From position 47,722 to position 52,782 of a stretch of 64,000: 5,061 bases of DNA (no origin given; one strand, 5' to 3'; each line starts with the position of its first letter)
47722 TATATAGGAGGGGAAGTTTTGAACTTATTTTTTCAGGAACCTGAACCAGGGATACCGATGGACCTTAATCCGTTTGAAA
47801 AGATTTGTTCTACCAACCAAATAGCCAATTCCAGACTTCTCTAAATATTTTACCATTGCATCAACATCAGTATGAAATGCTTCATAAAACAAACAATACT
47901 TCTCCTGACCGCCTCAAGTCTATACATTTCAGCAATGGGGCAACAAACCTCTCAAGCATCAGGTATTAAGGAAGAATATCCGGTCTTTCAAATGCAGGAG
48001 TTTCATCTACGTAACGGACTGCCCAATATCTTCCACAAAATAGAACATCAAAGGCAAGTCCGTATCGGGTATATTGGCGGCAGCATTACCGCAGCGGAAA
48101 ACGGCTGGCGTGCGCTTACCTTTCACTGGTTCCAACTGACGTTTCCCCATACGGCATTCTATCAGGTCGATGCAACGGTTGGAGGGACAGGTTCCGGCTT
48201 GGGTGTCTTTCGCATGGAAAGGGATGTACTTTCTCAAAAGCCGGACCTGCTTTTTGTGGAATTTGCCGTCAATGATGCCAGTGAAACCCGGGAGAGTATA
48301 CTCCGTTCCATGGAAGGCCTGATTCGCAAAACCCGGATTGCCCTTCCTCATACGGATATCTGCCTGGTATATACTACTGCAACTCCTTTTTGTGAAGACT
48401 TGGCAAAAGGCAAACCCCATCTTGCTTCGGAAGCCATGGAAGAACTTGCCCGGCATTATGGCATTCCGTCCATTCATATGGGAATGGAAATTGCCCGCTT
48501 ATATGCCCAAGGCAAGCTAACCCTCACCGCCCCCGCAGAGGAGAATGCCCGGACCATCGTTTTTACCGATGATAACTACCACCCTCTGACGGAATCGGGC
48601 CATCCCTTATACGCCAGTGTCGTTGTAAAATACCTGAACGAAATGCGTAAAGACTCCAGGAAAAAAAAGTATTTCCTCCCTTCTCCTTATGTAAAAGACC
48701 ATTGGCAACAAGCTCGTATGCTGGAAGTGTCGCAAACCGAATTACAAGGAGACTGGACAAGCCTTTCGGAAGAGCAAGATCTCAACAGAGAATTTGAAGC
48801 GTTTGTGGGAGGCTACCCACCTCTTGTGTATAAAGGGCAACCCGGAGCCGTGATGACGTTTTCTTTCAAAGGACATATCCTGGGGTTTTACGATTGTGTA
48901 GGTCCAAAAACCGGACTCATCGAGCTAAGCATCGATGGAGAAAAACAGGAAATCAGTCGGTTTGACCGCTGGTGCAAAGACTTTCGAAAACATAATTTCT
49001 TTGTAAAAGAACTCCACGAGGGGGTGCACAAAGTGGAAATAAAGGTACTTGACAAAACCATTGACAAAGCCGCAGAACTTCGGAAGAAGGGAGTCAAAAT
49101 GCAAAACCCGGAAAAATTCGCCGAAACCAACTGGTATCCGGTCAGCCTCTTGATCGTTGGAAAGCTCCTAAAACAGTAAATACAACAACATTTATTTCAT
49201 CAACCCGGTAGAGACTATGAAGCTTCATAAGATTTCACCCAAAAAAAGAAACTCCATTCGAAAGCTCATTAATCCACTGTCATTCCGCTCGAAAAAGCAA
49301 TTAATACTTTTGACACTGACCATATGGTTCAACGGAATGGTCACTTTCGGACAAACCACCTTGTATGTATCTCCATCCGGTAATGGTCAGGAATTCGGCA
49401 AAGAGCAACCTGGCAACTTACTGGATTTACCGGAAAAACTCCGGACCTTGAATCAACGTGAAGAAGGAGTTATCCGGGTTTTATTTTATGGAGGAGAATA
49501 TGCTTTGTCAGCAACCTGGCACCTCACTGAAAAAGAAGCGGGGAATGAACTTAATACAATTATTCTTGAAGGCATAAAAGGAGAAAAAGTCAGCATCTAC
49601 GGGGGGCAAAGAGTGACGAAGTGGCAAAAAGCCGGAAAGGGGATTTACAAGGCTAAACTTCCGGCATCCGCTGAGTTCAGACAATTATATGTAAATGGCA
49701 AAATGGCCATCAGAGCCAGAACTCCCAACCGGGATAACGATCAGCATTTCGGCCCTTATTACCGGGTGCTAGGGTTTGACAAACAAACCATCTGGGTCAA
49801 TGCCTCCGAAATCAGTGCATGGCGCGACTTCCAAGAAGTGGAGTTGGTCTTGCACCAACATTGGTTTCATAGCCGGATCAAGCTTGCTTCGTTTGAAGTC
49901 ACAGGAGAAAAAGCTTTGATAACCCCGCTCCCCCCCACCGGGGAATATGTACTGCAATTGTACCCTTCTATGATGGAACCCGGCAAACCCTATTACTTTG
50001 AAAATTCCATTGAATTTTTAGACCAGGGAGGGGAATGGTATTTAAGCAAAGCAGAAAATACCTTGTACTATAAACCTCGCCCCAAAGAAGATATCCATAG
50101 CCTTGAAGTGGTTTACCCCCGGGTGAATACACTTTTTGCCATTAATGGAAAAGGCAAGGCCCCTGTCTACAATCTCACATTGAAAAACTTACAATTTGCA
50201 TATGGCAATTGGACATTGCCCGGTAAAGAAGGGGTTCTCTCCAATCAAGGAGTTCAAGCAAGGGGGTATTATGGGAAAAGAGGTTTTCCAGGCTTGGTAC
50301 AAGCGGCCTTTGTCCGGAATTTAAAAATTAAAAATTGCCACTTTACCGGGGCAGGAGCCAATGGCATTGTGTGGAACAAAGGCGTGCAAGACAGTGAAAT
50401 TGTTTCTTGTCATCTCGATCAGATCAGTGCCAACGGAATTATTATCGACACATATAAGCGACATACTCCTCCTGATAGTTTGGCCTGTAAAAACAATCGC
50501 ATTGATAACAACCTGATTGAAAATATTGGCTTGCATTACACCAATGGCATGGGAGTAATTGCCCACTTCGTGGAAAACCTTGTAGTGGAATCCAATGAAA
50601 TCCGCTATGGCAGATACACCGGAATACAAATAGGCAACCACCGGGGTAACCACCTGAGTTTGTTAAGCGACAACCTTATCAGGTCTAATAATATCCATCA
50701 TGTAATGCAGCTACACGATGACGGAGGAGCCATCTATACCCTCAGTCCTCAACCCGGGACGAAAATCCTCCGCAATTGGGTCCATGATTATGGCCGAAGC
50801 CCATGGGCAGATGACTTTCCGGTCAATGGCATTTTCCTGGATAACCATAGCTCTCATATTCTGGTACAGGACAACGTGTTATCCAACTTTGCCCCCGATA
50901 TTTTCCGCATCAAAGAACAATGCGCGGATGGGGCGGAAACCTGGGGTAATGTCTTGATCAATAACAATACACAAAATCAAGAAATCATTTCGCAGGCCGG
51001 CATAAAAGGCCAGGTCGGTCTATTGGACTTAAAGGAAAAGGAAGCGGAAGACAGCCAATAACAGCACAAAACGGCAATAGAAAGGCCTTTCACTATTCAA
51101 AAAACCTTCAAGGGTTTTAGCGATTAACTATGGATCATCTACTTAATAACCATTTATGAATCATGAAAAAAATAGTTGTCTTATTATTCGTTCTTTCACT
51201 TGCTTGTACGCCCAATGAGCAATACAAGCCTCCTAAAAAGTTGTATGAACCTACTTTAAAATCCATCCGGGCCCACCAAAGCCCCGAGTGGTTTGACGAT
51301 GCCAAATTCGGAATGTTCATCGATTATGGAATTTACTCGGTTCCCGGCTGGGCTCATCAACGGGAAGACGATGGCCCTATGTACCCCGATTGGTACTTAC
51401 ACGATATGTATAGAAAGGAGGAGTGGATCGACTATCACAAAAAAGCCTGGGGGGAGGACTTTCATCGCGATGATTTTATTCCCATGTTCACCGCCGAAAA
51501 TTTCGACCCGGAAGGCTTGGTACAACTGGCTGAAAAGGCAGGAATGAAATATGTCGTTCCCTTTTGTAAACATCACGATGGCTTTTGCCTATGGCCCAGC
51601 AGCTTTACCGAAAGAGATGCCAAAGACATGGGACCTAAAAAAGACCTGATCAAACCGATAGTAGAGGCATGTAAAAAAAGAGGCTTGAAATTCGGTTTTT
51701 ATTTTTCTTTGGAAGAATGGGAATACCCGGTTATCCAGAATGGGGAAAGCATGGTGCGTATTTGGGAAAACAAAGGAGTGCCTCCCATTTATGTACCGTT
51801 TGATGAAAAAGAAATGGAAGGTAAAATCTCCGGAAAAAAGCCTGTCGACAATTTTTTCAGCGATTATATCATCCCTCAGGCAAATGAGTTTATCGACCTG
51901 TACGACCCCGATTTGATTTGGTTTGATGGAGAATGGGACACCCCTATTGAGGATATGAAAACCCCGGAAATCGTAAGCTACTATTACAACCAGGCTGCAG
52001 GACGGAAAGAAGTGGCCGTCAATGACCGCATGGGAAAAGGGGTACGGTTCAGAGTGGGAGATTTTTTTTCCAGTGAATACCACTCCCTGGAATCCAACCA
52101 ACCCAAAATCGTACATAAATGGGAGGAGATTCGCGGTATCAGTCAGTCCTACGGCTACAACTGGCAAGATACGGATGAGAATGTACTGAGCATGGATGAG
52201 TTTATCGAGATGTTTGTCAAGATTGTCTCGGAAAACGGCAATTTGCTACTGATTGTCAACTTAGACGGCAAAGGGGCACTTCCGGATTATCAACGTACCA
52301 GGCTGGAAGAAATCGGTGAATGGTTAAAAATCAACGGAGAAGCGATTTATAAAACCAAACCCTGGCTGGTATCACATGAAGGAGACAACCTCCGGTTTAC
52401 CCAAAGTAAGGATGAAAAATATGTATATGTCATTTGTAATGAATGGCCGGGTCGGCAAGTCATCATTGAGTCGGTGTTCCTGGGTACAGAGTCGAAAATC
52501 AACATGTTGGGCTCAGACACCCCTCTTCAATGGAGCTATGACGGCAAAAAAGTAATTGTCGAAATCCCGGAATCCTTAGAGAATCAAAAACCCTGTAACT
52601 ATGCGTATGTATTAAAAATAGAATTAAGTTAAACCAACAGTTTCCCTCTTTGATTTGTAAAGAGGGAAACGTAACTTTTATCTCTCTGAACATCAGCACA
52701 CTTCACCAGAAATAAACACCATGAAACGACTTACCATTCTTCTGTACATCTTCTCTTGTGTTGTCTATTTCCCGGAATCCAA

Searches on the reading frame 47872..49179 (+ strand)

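Call 92: search_protein_families(library=pfam, proteins=[window:47872-49179:+], max_evalue=0.00001)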
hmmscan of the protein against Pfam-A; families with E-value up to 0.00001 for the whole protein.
window:47872-49179:+ (435 aa): 1 family
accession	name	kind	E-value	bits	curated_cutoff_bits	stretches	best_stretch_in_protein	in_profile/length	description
PF13472.12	Lipase_GDSL_2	-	1.4e-09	39.2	32.9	1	68-238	2-171/178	GDSL-like Lipase/Acylhydrolase family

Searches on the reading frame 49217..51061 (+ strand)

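Call 92: search_protein_families(library=pfam, proteins=[window:49217-51061:+], max_evalue=0.00001)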
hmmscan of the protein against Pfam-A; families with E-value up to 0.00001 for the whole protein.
window:49217-51061:+ (614 aa): 2 families
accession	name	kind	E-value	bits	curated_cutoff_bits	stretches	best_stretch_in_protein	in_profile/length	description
PF21231.2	GH141_M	-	1.1e-19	71.3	27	1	151-288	15-156/156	GH141 insertion domain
PF13229.12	Beta_helix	-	3.4e-10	40.2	25.9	1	366-554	8-157/158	Right handed beta helix region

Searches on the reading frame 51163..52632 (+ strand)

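Call 92: search_protein_families(library=pfam, proteins=[window:51163-52632:+], max_evalue=0.00001)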
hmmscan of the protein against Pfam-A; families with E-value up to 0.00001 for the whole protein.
window:51163-52632:+ (489 aa): 3 families
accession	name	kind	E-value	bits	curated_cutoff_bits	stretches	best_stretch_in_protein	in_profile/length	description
PF01120.23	Alpha_L_fucos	-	8.3e-97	325.2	25.2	1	24-393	10-345/345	Alpha-L-fucosidase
PF16757.11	Fucosidase_C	-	3.4e-13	50.4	25.6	1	409-487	8-88/88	Alpha-L-fucosidase C-terminal domain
PF14871.12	GHL6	-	8.4e-09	36.2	35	1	115-255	1-131/132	Hypothetical glycosyl hydrolase 6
